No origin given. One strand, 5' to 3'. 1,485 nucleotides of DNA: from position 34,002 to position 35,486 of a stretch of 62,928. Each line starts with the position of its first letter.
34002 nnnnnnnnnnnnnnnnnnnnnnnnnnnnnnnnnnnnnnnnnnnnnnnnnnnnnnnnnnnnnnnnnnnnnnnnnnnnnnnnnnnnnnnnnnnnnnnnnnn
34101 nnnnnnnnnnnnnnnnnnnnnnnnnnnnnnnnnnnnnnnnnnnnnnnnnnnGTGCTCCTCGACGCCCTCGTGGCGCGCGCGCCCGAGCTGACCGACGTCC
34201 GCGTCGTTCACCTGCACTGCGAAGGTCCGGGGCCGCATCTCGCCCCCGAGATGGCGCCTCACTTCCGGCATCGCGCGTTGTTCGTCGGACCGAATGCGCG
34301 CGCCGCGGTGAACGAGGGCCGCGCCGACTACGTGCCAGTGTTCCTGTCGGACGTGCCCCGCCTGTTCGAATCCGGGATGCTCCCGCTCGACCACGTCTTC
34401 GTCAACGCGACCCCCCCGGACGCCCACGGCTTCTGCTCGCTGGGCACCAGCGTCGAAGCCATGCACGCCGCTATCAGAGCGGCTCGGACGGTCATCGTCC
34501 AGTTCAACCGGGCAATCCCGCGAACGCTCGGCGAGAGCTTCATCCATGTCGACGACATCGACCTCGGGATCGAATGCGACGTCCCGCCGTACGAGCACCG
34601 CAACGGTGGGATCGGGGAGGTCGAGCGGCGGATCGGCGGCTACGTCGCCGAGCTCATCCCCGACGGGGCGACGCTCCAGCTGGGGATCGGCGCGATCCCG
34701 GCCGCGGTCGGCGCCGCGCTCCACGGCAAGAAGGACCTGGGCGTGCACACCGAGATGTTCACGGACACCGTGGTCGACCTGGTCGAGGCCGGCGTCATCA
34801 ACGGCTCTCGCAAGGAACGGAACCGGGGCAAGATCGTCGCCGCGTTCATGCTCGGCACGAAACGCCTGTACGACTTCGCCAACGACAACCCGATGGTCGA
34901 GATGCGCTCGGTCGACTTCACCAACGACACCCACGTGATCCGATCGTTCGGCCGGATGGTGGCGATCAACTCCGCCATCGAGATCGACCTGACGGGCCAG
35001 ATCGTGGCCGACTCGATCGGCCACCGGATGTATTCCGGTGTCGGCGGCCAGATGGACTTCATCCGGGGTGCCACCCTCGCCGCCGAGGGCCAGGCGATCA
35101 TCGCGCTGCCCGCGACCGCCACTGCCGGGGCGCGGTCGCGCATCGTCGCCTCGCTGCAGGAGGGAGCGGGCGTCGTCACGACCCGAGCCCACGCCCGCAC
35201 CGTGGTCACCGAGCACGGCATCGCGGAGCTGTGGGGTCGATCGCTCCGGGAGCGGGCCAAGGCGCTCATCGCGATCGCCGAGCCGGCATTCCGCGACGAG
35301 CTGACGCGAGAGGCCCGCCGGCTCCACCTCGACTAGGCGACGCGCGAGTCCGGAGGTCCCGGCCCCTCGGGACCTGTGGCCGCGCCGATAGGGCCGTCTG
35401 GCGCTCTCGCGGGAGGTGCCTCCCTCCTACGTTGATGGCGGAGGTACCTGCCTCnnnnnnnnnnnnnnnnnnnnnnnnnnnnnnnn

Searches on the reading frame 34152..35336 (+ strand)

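Call 31: search_protein_families(library=pfam, proteins=[window:34152-35336:+], max_evalue=0.00001)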
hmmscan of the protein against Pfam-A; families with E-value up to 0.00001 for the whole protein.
window:34152-35336:+ (394 aa): 2 families
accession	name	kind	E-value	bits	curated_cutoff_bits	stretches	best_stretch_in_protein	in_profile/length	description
PF13336.12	AcetylCoA_hyd_C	-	8.5e-62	208.1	23.7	1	235-388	1-154/154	Acetyl-CoA hydrolase/transferase C-terminal domain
PF02550.21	AcetylCoA_hydro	-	7.3e-21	75.5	24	1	26-137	72-184/198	Acetyl-CoA hydrolase/transferase N-terminal domain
